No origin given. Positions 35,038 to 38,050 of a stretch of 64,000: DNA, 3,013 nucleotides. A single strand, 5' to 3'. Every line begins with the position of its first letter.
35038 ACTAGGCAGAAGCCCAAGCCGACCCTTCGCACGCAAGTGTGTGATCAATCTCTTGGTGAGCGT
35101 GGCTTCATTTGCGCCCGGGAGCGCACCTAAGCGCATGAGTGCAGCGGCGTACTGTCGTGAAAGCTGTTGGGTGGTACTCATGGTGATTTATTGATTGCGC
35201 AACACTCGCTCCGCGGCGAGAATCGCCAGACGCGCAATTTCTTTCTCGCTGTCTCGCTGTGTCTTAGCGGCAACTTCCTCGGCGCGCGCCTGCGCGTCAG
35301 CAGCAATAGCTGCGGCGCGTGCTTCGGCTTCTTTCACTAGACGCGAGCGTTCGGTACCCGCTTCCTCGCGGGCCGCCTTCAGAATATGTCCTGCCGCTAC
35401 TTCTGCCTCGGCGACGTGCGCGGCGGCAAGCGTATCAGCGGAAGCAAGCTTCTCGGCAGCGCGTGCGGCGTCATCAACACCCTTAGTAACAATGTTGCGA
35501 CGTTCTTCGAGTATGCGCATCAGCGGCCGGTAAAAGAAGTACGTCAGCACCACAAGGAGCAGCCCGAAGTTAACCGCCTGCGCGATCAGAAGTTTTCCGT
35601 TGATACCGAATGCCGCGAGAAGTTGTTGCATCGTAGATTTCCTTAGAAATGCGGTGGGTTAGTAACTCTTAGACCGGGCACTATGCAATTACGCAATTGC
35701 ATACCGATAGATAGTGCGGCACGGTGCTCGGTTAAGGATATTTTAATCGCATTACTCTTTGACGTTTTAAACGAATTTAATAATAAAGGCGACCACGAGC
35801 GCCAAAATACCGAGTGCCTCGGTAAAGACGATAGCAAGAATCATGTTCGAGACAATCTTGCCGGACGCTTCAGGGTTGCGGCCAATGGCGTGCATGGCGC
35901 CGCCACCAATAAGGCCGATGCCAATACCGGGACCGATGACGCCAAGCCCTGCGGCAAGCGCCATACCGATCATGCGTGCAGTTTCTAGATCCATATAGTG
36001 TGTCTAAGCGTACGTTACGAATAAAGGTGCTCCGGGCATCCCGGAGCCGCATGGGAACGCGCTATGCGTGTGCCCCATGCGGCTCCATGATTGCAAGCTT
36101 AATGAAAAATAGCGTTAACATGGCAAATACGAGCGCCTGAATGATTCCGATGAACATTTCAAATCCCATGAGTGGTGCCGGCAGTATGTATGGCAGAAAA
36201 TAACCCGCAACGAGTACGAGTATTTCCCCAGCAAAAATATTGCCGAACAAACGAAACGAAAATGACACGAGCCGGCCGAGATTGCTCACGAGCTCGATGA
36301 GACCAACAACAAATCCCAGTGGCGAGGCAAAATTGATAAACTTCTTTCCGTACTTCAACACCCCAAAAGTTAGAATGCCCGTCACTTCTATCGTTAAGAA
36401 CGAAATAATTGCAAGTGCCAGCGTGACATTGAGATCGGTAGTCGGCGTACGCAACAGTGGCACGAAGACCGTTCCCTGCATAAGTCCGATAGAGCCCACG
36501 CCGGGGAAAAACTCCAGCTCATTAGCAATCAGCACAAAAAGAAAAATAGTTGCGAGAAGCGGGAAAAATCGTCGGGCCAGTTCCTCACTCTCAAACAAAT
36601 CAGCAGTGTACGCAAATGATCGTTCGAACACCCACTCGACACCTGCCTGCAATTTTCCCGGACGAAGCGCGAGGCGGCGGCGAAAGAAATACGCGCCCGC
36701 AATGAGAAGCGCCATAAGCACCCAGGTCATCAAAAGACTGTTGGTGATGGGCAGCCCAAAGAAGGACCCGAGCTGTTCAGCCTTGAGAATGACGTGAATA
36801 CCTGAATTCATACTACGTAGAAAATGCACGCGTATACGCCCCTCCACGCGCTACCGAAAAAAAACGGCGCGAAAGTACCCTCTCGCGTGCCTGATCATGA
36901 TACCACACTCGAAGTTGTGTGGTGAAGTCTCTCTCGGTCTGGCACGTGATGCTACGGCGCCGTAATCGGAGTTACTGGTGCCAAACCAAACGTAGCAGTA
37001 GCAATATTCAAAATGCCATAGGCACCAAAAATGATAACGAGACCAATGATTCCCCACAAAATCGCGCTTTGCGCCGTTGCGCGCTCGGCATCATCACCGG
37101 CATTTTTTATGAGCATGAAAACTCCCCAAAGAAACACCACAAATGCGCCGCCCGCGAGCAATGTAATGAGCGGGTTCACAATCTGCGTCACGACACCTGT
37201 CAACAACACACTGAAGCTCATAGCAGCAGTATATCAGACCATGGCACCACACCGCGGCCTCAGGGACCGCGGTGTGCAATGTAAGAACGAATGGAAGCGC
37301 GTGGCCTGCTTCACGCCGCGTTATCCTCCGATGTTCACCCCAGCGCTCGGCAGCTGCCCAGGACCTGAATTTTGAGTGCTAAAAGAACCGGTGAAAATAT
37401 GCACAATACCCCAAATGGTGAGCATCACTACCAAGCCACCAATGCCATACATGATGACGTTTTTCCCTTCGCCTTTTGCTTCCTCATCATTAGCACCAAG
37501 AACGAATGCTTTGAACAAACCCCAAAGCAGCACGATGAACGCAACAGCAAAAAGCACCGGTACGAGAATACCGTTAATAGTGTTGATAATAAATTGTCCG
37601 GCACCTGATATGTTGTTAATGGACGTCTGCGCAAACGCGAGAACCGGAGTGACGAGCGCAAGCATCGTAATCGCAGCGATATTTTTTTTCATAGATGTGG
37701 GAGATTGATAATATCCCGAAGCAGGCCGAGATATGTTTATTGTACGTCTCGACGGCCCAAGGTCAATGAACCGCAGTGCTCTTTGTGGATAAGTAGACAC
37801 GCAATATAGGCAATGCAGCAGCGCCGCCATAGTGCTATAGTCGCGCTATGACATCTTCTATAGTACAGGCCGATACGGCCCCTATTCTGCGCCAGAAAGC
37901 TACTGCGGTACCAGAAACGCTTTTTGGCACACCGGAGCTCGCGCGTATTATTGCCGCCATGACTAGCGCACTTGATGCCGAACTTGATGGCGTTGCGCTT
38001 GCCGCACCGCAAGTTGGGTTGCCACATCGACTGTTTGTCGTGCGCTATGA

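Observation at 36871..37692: Two tandem paralogous small Sec-signal/two-helix proteins with TrbC/VirB2-pilin-like architecture upstream of the ATP synthase operon, insulated by a terminator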

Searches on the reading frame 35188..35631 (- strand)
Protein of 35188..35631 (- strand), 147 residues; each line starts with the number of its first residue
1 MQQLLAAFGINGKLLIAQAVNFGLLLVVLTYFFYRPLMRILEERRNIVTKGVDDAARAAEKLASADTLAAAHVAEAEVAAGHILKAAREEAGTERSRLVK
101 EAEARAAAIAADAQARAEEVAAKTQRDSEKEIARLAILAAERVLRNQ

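Call 10: search_protein_families(library=pfam, proteins=[window:35188-35631:-], max_evalue=0.001)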
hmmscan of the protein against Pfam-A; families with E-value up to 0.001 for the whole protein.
window:35188-35631:- (147 aa): 1 family
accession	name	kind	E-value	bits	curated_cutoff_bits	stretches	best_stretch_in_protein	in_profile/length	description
PF00430.23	ATP-synt_B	-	3.9e-13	50.1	28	1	15-144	2-131/132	ATP synthase B/B' CF(0)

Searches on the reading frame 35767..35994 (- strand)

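Call 10: search_protein_families(library=pfam, proteins=[window:35767-35994:-], max_evalue=0.001)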
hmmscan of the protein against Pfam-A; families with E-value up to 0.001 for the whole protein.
window:35767-35994:- (75 aa): 1 family
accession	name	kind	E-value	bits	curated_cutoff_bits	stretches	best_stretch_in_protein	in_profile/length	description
PF00137.26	ATP-synt_C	-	1.8e-16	60.6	24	1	9-72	1-60/60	ATP synthase subunit C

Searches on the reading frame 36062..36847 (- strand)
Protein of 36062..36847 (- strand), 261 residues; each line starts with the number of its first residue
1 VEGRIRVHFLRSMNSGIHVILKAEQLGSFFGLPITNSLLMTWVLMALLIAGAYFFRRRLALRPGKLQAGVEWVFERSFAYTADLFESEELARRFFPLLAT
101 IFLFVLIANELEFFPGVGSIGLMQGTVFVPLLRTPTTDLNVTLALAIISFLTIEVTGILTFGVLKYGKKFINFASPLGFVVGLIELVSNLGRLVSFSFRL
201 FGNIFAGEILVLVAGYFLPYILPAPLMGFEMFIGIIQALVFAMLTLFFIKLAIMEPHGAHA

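Call 10: search_protein_families(library=pfam, proteins=[window:36062-36847:-], max_evalue=0.001)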
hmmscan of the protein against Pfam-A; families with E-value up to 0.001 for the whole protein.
window:36062-36847:- (261 aa): 1 family
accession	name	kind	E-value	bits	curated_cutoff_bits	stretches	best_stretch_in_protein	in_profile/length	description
PF00119.25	ATP-synt_A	-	1.9e-39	136.2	33.9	1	38-250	1-217/217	ATP synthase A chain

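Call 76: find_related_loci(query=window:36062-36811:-, collection=metagenome_contigs, flank=2500)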
Query window:36062-36811:- (249 aa) in metagenome_contigs; peptide patterns used: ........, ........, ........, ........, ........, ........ (x = any residue, [..] = any of these).
600 stretches matched a pattern (row limit reached: there are more); 575 encode a relative of the query (tblastn E <= 1e-3); the best 80 are kept; 80 distinct loci.
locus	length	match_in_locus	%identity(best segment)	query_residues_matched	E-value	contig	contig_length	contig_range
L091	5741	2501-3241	74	1-247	3e-124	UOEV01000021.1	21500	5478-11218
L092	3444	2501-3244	71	1-248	6e-117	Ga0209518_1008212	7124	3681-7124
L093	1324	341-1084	71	1-248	1e-124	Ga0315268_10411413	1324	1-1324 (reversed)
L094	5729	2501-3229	71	1-243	1e-111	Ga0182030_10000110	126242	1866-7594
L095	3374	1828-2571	68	1-248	3e-109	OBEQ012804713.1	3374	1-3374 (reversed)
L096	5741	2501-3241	68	2-248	1e-106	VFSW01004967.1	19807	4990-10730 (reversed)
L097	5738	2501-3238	65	5-249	4e-103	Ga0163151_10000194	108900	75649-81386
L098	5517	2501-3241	63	3-249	2e-102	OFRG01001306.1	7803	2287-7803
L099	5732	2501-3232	63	2-249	6e-100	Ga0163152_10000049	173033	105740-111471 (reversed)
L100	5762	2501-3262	58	1-248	5e-94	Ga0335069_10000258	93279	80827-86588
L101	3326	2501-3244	60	2-245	5e-94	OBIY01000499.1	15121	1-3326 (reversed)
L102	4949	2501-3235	60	1-245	1e-89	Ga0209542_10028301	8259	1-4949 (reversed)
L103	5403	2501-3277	56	1-249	2e-89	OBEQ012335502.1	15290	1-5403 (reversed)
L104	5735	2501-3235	54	5-249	2e-88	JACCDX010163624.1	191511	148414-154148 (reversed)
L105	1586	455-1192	59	1-245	8e-94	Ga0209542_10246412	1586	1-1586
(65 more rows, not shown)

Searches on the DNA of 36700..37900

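Call 62: search_rna_families(source=window, start=36700, end=37900, threshold=evalue, max_evalue=1)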
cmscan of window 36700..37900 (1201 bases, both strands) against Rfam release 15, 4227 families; matches with E-value up to 1: 1.
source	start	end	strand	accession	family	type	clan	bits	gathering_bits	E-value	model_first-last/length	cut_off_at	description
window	37677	37767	+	RF02219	ZNRD1-AS1_2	Gene; lncRNA;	-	15.7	60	0.55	1-76/76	no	ZNRD1 antisense RNA 1 conserved region 2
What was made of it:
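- Tried and rejected: Rfam on 36700-37900 found nothing meaningful (call 62).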
